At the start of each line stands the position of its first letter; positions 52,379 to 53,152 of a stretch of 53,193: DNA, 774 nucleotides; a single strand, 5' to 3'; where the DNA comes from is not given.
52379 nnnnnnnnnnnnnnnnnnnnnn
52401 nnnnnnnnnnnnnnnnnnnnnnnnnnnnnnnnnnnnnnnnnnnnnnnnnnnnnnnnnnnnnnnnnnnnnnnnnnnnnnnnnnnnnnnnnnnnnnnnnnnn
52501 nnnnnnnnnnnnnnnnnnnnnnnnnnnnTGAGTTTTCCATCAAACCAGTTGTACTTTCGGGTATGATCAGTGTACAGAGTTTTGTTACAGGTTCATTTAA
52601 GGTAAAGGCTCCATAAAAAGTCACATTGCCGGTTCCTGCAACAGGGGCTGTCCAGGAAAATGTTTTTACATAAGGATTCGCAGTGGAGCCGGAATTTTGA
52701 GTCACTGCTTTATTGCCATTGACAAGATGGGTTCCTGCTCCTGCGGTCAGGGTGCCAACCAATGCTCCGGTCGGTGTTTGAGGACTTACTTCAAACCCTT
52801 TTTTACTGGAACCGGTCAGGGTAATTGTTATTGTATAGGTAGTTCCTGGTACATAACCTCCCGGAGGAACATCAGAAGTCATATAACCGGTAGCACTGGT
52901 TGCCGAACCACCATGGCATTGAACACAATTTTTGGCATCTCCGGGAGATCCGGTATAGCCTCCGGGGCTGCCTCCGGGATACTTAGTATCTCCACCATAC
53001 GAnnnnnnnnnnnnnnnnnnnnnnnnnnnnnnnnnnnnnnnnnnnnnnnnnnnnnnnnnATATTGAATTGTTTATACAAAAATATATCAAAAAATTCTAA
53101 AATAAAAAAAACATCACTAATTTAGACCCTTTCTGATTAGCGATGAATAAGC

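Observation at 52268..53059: T9SS cargo protein with a c-type haem attachment motif: a possible cell-surface cytochrome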

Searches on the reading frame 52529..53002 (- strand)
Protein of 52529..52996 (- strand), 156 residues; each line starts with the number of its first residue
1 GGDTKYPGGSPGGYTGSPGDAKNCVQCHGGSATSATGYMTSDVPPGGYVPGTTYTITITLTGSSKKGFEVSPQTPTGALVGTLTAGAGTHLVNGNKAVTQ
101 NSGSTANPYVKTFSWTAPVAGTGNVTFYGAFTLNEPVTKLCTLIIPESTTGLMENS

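Call 9: find_homologous_proteins(query=window:52529-52996:-, max_evalue=0.001)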
Query seq(156 aa) (156 aa): 253 proteins with E <= 0.001 among 328 candidates; the best 120 are listed.
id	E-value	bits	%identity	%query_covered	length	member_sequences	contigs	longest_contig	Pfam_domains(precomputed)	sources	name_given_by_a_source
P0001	5.7e-94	330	99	100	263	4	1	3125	PF18962.8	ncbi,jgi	jgi:hypothetical protein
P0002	5.1e-86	304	91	100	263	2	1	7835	PF02014.24,PF18962.8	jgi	-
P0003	7.4e-76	271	80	98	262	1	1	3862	PF18962.8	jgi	-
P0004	1.6e-73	264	78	99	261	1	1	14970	PF18962.8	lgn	-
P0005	1.6e-72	260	79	99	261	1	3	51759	PF18962.8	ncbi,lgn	-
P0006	5.7e-69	249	74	100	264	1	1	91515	-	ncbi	-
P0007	7.8e-64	232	68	88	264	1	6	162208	PF18962.8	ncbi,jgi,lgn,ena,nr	ncbi:MAG TPA: T9SS type A sorting domain-containing protein [Bacteroidales bacterium]|nr:T9SS type A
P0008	4.0e-63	230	71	100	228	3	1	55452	-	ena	-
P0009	8.2e-63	229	67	100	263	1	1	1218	PF18962.8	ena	-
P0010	1.9e-61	224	66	99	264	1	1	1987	-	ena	-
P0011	5.3e-61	223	68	96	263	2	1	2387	PF18962.8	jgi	jgi:hypothetical protein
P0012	7.2e-61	223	65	100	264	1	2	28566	PF18962.8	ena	-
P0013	2.3e-59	218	64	99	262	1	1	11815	PF18962.8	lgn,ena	-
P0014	3.8e-59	217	65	96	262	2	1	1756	PF18962.8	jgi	-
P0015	4.8e-59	217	66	96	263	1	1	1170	PF18962.8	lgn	-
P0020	6.7e-58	213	64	99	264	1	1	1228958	PF18962.8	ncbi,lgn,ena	-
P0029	5.7e-56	207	65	97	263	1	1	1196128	PF18962.8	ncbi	ncbi:MAG: choice-of-anchor V domain-containing protein [Bacteroidales bacterium]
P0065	1.9e-50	189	60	90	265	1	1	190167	PF18962.8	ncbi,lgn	-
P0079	1.2e-48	183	58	99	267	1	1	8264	PF02014.24,PF18962.8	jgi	jgi:hypothetical protein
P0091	2.1e-47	179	56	100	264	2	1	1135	PF02014.24,PF18962.8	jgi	jgi:hypothetical protein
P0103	1.6e-45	173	55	99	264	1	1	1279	PF02014.24,PF18962.8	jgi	jgi:hypothetical protein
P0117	2.1e-43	166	54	96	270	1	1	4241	PF02014.24,PF18962.8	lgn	-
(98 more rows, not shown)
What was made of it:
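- On Reeler domain (PF02014): Several homologues carry a precomputed PF02014 hit (call 9).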

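Call 18: find_encoding_contigs(protein=P0020, flank=10000, max_places=2)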
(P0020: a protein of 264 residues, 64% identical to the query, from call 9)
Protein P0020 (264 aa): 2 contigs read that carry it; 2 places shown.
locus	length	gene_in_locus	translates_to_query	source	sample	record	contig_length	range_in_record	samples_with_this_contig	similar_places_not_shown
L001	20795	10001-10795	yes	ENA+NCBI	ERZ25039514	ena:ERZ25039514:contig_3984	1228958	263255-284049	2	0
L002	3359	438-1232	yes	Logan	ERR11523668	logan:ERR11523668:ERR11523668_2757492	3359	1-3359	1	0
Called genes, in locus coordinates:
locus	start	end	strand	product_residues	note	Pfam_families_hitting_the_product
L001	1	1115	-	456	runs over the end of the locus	PF18073:Zn_ribbon_LapB, PF03796:DnaB_C (weak), PF13481:AAA_25, PF23442:DUF7125, PF06745:ATPase, PF00004:AAA (weak), PF13541:ChlI, PF05362:Lon_C (weak), +1 more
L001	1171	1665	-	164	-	PF01467:CTP_transf_like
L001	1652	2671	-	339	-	PF03706:LPG_synthase_TM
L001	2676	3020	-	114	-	PF02261:Asp_decarbox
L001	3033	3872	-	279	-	PF02569:Pantoate_ligase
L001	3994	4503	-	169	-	-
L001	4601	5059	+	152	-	-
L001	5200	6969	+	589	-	PF00515:TPR_1 (faint), PF07719:TPR_2 (faint), PF13176:TPR_7 (faint), PF13374:TPR_10 (faint), PF13428:TPR_14 (faint), PF13181:TPR_8 (faint), PF17874:TPR_MalT (faint), PF13424:TPR_12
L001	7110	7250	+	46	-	-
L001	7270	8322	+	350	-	PF26549:Tricorn_N (faint), PF26550:Tricorn_2nd (weak)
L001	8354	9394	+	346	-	PF18962:Por_Secre_tail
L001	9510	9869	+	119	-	PF12680:SnoaL_2 (weak)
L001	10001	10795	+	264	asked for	PF18962:Por_Secre_tail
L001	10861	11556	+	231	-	PF00027:cNMP_binding, PF13545:HTH_Crp_2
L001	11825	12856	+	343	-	PF09699:Paired_CXXCH_1 (faint), PF14522:Cytochrome_C7 (faint), PF22113:Mtrc-MtrF_II-IV_dom (faint), PF14537:Cytochrom_c3_2 (faint)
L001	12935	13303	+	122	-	-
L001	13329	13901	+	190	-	PF19089:DUF5777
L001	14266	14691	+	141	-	PF00034:Cytochrom_C, PF13442:Cytochrome_CBB3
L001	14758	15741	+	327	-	PF02085:Cytochrom_CIII (faint), PF14522:Cytochrome_C7 (faint), PF09699:Paired_CXXCH_1 (faint), PF14537:Cytochrom_c3_2 (weak), PF22113:Mtrc-MtrF_II-IV_dom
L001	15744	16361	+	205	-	PF01292:Ni_hydr_CYTB, PF14358:DUF4405 (faint)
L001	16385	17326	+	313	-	PF13183:Fer4_8 (faint), PF13187:Fer4_9 (faint), PF13247:Fer4_11, PF00037:Fer4 (weak), PF12797:Fer4_2 (weak), PF12837:Fer4_6 (weak), PF12838:Fer4_7 (weak), PF13247:Fer4_11 (weak), +1 more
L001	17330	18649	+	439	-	PF03916:NrfD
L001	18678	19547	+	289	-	-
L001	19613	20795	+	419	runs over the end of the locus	PF05140:ResB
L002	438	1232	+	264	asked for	PF18962:Por_Secre_tail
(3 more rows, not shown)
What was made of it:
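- On c-type cytochrome: ResB follows the cluster in L001 (call 18).
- ResB (cytochrome c biogenesis) follows the cluster in L001 (call 18).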

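Call 19: find_encoding_contigs(protein=P0029, flank=10000, max_places=2)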
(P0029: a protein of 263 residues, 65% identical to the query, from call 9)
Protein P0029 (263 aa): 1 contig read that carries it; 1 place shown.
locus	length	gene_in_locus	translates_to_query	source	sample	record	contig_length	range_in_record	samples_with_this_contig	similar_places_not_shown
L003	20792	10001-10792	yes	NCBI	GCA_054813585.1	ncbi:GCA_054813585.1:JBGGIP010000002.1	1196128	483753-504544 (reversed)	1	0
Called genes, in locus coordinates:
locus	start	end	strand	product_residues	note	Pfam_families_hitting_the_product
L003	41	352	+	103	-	-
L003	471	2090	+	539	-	PF12161:HsdM_N, PF02384:N6_Mtase, PF07669:Eco57I (weak)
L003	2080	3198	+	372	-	PF17761:DUF1016_N, PF06250:YhcG_C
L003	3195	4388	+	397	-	PF01420:Methylase_S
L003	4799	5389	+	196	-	-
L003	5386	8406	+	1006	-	PF04313:HSDR_N, PF04851:ResIII, PF18766:SWI2_SNF2, PF22679:T1R_D3-like, PF11867:T1RH-like_C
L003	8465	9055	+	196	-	PF05995:CDO_I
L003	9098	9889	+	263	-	PF18962:Por_Secre_tail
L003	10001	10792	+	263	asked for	PF18962:Por_Secre_tail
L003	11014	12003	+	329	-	-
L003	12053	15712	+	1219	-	PF07495:Y_Y_Y (faint), PF21868:GbpA_D3 (faint), PF19408:PKD_6, PF13620:CarboxypepD_reg (faint), PF18962:Por_Secre_tail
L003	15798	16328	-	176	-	PF22673:MCP-like_PDC_1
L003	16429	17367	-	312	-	PF12412:DUF3667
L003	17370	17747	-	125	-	PF01479:S4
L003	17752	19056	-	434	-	PF00009:GTP_EFTU, PF01926:MMR_HSR1, PF02421:FeoB_N, PF04548:AIG1, PF00009:GTP_EFTU, PF01926:MMR_HSR1, PF02421:FeoB_N, PF14714:KH_dom-like, +6 more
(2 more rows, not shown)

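Call 20: search_protein_representatives(protein=window:52535-53002:-)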
Query: 156 residues. Proteins with E-value up to 0.001 (for the whole library): 2103; up to 1e-10: 766; up to 1e-30: 67. The best 150 are listed.
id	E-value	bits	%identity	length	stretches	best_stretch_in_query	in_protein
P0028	6.2e-57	208.1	63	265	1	2-151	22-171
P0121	6.4e-51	188.6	63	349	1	3-149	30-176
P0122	2.3e-50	186.8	59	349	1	2-150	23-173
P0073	7.9e-50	185.1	61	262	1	5-155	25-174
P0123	2.5e-47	176.9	62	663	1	1-152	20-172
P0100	9.0e-47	175.1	58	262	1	3-151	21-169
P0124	1.1e-46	174.8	60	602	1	7-150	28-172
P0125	1.1e-44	168.4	60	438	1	7-152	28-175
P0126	4.7e-44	166.3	56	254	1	3-152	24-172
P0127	4.8e-44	166.3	58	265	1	2-151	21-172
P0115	8.1e-44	165.5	52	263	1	5-155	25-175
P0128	1.2e-42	161.7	59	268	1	7-151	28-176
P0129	1.4e-42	161.5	53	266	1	4-151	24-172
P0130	5.6e-42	159.5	55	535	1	7-152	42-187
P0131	3.2e-41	157.1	59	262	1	11-153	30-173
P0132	1.1e-40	155.3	58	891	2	8-151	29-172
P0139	1.0e-39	152.2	53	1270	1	3-151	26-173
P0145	1.9e-38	148.0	51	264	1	3-156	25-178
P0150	3.4e-37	144.0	54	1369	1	8-151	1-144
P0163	6.4e-35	136.6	52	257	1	8-151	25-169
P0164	6.9e-35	136.5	54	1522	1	4-153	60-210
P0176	2.1e-32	128.5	50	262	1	8-149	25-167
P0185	1.3e-30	122.6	47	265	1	9-151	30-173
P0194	2.3e-28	115.3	55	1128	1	7-136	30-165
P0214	9.5e-27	110.1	54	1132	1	6-135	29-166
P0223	4.2e-26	108.0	45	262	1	9-154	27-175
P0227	7.2e-26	107.2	57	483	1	7-134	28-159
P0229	1.0e-25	106.7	52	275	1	10-138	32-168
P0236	3.9e-25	104.8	54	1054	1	8-134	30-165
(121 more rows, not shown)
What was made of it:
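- Tried and rejected: The listed hits were all the closest T9SS-type sequences (calls 9, 20).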

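Call 42: search_protein_families(library=pfam, proteins=[P0123, P0124, P0132, P0139, P0150, P0164, P0194, P0214, P0236], max_evalue=0.001)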
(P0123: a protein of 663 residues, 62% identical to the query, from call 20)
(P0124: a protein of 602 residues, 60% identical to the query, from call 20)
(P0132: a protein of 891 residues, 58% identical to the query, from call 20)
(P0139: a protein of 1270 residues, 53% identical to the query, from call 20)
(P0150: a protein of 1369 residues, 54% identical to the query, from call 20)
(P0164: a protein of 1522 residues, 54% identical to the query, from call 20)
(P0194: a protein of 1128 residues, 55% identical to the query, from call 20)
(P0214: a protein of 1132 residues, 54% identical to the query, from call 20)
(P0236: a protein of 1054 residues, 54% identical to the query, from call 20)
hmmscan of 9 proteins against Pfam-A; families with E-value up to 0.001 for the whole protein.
P0123 (663 aa): 2 families
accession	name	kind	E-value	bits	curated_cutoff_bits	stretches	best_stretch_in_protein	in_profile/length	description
PF18962.6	Por_Secre_tail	-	1.4e-09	38.5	27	1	593-655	1-68/75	Secretion system C-terminal sorting domain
PF13573.12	SprB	-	3.6e-05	23.7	28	0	271-294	12-35/37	SprB repeat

P0124 (602 aa): 2 families
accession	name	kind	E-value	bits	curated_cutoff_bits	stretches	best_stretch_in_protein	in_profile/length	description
PF18962.6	Por_Secre_tail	-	5.5e-15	55.9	27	1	526-601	1-75/75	Secretion system C-terminal sorting domain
PF13573.12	SprB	-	2.2e-05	24.4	28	0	281-296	19-34/37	SprB repeat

P0132 (891 aa): 5 families
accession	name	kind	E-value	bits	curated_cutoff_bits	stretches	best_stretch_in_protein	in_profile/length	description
PF18911.6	PKD_4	-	1.7e-14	54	27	1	722-798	3-83/85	PKD domain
PF22352.2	K319L-like_PKD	-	5.7e-13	49.1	27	1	672-719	33-83/84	K319L-like, PKD domain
PF18962.6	Por_Secre_tail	-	1.6e-10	41.5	27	1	815-889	2-74/75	Secretion system C-terminal sorting domain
PF00801.26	PKD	-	1.3e-09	38.4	23.5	1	725-795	2-77/80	PKD domain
PF16820.11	PKD_3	-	0.00014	22.1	26.3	0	743-784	26-67/68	PKD-like domain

P0139 (1270 aa): 2 families
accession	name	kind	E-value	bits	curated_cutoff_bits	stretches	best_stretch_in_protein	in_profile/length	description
PF13573.12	SprB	-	6.7e-35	118.9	28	1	358-375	17-34/37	SprB repeat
PF18962.6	Por_Secre_tail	-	1e-10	42.2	27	1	1196-1269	3-75/75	Secretion system C-terminal sorting domain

P0150 (1369 aa): 1 family
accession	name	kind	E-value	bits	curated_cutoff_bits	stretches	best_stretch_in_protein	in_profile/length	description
PF18962.6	Por_Secre_tail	-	4.2e-12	46.6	27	1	1294-1367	1-74/75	Secretion system C-terminal sorting domain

P0164 (1522 aa): 6 families
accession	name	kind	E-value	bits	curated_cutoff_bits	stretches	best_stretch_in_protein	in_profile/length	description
PF24972.1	GBD_ATRN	-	2.4e-40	138.3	27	0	1212-1290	23-100/117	Attractin GBD-like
PF17766.7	fn3_6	-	8.7e-19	68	26.4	0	1189-1237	29-77/99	Fibronectin type-III domain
PF18962.6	Por_Secre_tail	-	1.2e-15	58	27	1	1447-1520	1-74/75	Secretion system C-terminal sorting domain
PF02974.19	Inh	-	8.5e-13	48.6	25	0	1169-1206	57-94/97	Protease inhibitor Inh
PF18836.7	B_solenoid_ydck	-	2.5e-05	24.3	30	0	248-259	3-14/17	YdcK Beta solenoid repeat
PF22073.2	Cep192_D4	-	0.00017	22.2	35.5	0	874-916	3-45/112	Cep192 domain 4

P0194 (1128 aa): 6 families
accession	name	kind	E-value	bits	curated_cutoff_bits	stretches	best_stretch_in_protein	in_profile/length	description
PF13573.12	SprB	-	1.7e-65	216.8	28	8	430-463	3-36/37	SprB repeat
PF19408.5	PKD_6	-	2.4e-18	66.7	25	1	190-266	3-82/82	PKD-like domain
PF23585.1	DUF7137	-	3.8e-11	43.3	27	0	676-735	60-114/137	Domain of unknown function (DUF7137)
PF18962.6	Por_Secre_tail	-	4.8e-10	40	27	1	1047-1118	1-67/75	Secretion system C-terminal sorting domain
PF06832.18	BiPBP_C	-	5.7e-05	23.4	26.8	0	986-1021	45-83/90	Penicillin-Binding Protein C-terminus Family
PF23986.1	Pam3_gp59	-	6.4e-05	23.7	27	0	365-410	24-69/76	Phage Pam3 gp59 related protein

P0214 (1132 aa): 4 families
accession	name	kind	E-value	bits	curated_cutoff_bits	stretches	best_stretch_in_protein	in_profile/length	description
PF13573.12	SprB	-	2.8e-84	276.9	28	9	896-928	2-34/37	SprB repeat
PF18962.6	Por_Secre_tail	-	4.6e-19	68.9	27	1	1058-1130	1-74/75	Secretion system C-terminal sorting domain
PF19408.5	PKD_6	-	1e-16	61.5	25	1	191-267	2-81/82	PKD-like domain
PF06832.18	BiPBP_C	-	3.8e-10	40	26.8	0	992-1035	39-87/90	Penicillin-Binding Protein C-terminus Family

P0236 (1054 aa): 6 families
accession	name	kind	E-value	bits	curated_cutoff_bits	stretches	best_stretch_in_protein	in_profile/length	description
PF13573.12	SprB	-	2.9e-51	171.2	28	7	738-772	2-36/37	SprB repeat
PF19408.5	PKD_6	-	2.9e-22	79.2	25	1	193-270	2-82/82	PKD-like domain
PF23585.1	DUF7137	-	7.2e-17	61.8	27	0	274-342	35-106/137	Domain of unknown function (DUF7137)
PF06832.18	BiPBP_C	-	9e-17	61.2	26.8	1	911-950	44-86/90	Penicillin-Binding Protein C-terminus Family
PF18962.6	Por_Secre_tail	-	3.8e-13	50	27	1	973-1049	1-72/75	Secretion system C-terminal sorting domain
PF07495.19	Y_Y_Y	-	7.7e-05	23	26.6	0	383-407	20-44/65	Y_Y_Y domain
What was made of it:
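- That makes electron conduction from the cell implausible for them (call 42). The domain sits at the tip of adhesin-like stalks in paralogues (call 42). Paralogues on long non-conductive stalks could still use a haem for binding or catalysis (call 42). Long paralogues have an adhesin-like architecture (call 42).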

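Call 43: find_encoding_contigs(protein=P0006, flank=10000, max_places=1)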
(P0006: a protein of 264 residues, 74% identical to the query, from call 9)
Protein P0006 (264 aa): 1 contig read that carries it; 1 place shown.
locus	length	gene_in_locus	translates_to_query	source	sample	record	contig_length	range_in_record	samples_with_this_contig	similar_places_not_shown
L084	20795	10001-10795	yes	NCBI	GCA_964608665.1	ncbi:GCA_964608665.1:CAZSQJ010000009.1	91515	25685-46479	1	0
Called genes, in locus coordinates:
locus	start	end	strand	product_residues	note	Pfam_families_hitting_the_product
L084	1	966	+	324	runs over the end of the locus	PF00348:polyprenyl_synt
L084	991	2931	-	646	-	PF00005:ABC_tran, PF02367:TsaE (faint), PF02463:SMC_N (faint), PF03193:RsgA_GTPase (faint), PF13175:AAA_15 (faint), PF12848:ABC_tran_Xtn, PF00005:ABC_tran, PF16326:ABC_tran_CTD, +5 more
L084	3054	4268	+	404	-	PF04015:DUF362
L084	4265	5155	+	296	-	PF20244:DUF6599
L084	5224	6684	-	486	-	-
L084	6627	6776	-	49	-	-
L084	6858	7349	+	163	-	PF13858:DUF4199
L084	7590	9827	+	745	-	PF13229:Beta_helix, PF05048:NosD, PF13229:Beta_helix, PF05048:NosD, PF18962:Por_Secre_tail (weak)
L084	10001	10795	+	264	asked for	-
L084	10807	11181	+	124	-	-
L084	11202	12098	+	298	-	PF19089:DUF5777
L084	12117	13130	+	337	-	PF14522:Cytochrome_C7 (faint), PF14537:Cytochrom_c3_2 (faint), PF09699:Paired_CXXCH_1 (faint)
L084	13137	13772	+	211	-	PF01292:Ni_hydr_CYTB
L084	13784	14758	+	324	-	PF13183:Fer4_8 (faint), PF13247:Fer4_11, PF12838:Fer4_7 (weak), PF12797:Fer4_2 (weak), PF12837:Fer4_6 (weak), PF12838:Fer4_7 (weak), PF13187:Fer4_9 (weak), PF13247:Fer4_11 (weak), +3 more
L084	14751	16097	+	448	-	PF03916:NrfD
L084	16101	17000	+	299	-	-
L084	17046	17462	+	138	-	PF13442:Cytochrome_CBB3, PF00034:Cytochrom_C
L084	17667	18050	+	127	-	-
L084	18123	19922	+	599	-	PF02225:PA (faint), PF04389:Peptidase_M28, PF01546:Peptidase_M20 (weak), PF00595:PDZ (weak), PF13180:PDZ_2, PF17820:PDZ_6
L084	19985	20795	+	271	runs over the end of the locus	PF01790:LGT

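Call 44: find_encoding_contigs(protein=P0065, flank=10000, max_places=1)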
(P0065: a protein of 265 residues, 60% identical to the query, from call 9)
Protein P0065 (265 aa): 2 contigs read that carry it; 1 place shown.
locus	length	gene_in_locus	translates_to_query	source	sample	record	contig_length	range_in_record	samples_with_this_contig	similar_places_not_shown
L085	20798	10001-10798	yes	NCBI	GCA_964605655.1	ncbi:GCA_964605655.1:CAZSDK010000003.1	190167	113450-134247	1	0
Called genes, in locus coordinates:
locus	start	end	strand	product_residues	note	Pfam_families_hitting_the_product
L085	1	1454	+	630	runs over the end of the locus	PF08439:Peptidase_M3_N, PF01432:Peptidase_M3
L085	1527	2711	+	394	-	PF04015:DUF362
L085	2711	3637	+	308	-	PF20244:DUF6599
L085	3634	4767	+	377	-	PF01263:Aldose_epim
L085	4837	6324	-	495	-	-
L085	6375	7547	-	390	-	PF10509:GalKase_gal_bdg, PF00288:GHMP_kinases_N, PF08544:GHMP_kinases_C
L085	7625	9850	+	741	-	PF13229:Beta_helix (weak), PF05048:NosD, PF13229:Beta_helix (weak), PF05048:NosD, PF13229:Beta_helix, PF18962:Por_Secre_tail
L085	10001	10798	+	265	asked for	PF18962:Por_Secre_tail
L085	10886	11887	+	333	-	PF09699:Paired_CXXCH_1 (faint), PF14537:Cytochrom_c3_2 (faint), PF14522:Cytochrome_C7 (faint)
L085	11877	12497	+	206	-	PF01292:Ni_hydr_CYTB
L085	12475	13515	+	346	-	PF13183:Fer4_8 (faint), PF00037:Fer4 (faint), PF12797:Fer4_2 (faint), PF13247:Fer4_11, PF13237:Fer4_10 (weak), PF12838:Fer4_7 (weak), PF13187:Fer4_9 (weak), PF13247:Fer4_11 (weak), +1 more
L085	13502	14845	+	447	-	PF03916:NrfD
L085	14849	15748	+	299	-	-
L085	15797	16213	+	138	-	PF13442:Cytochrome_CBB3, PF00034:Cytochrom_C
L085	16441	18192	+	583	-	PF02225:PA (weak), PF04389:Peptidase_M28, PF01546:Peptidase_M20 (weak), PF00595:PDZ (weak), PF13180:PDZ_2, PF17820:PDZ_6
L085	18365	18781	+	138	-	PF13442:Cytochrome_CBB3, PF00034:Cytochrom_C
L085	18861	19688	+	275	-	PF01790:LGT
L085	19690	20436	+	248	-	PF00300:His_Phos_1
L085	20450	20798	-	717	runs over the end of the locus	PF01642:MM_CoA_mutase, PF02310:B12-binding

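Call 45: predict_structure(alignment_id=A2)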
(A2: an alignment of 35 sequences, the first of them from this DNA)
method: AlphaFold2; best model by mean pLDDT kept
length: 151 residues; sequences in the alignment: 35
mean_pLDDT: 93.4   pTM: 0.89
mean pLDDT of the five models: 93.4, 92.8, 92.0, 91.0, 89.6
residues with pLDDT >= 90: 133; 70-90: 10; 50-70: 4; < 50: 4
segments of 3 or more residues with pLDDT < 50: 1-4
pLDDT, mean of each block of 10 residues (from residue 1): 60 95 93 96 97 98 95 97 98 97 94 98 98 94 94 57
secondary structure, 60 per line:
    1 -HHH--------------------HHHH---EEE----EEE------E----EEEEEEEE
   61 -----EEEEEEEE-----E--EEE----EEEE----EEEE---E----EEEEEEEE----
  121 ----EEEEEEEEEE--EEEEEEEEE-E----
elements in order: H25-28 E32-34 E39-41 E53-60 E66-73 E82-84 E89-92 E97-100 E109-116 E125-134 E137-145
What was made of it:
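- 52556..52972 (-): Choice-of-anchor V / Reeler-fold beta-sandwich domain (aa 30-168). It includes the conserved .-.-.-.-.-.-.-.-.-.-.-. loop that precedes the Cys-Cys-His site. AlphaFold2 of the N-domain: pLDDT 93.4, pTM 0.89 (call 45).
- On Reeler domain (PF02014): The model has pLDDT 93.4 (call 45).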
